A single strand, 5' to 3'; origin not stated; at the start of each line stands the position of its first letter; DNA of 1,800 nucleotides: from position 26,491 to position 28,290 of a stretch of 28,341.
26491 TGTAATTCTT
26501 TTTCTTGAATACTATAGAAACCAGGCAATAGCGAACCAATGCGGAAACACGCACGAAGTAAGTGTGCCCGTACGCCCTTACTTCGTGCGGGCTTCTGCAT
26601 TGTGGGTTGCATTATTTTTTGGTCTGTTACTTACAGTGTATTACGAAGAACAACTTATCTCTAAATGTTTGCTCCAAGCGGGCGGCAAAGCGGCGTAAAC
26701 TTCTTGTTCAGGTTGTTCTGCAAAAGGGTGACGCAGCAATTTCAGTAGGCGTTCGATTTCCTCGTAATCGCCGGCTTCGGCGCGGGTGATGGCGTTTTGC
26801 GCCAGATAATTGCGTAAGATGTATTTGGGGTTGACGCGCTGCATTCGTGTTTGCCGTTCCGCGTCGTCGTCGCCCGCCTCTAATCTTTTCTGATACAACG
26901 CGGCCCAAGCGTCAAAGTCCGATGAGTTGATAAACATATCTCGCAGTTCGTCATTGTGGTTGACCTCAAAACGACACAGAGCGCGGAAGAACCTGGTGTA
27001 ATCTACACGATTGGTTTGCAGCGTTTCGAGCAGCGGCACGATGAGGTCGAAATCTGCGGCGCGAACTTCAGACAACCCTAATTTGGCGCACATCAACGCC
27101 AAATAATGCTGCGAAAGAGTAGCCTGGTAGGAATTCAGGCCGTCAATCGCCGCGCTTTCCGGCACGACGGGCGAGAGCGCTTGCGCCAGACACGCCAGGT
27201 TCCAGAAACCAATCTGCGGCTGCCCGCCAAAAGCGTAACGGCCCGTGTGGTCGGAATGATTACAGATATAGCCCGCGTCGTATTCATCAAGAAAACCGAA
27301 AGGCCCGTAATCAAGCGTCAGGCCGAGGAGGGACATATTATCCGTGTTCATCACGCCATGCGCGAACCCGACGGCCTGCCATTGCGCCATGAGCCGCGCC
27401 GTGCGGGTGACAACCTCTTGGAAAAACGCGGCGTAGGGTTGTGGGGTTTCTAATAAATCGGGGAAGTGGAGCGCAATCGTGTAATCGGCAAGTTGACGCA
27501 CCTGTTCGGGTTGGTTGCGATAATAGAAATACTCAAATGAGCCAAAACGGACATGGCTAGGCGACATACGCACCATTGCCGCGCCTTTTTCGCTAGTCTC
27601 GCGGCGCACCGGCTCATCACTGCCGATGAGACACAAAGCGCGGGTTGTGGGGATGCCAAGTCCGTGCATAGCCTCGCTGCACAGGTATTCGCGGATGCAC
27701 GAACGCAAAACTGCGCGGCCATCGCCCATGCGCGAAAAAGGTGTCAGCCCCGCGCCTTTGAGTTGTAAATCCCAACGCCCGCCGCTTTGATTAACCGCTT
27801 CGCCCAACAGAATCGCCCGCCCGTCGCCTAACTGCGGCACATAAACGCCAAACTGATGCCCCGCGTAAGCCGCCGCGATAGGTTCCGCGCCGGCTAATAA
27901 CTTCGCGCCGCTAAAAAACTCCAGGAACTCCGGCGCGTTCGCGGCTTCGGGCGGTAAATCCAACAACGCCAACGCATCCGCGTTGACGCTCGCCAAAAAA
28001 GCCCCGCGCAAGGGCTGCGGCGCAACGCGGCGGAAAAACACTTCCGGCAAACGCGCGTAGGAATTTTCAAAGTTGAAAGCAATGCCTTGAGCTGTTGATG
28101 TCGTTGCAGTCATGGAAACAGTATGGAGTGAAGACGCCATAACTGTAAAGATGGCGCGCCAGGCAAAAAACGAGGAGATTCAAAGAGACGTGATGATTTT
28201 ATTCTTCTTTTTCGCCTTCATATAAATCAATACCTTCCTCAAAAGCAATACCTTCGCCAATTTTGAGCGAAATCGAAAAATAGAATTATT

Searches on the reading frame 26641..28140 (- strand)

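Call 4: search_protein_families(library=pfam, proteins=[window:26641-28140:-], max_evalue=0.01)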
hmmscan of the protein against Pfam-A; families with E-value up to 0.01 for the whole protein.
window:26641-28140:- (499 aa): 1 family
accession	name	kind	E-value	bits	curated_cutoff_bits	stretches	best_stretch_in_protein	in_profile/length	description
PF02696.19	SelO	-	9e-147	490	22.8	1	21-468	4-464/466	Protein adenylyltransferase SelO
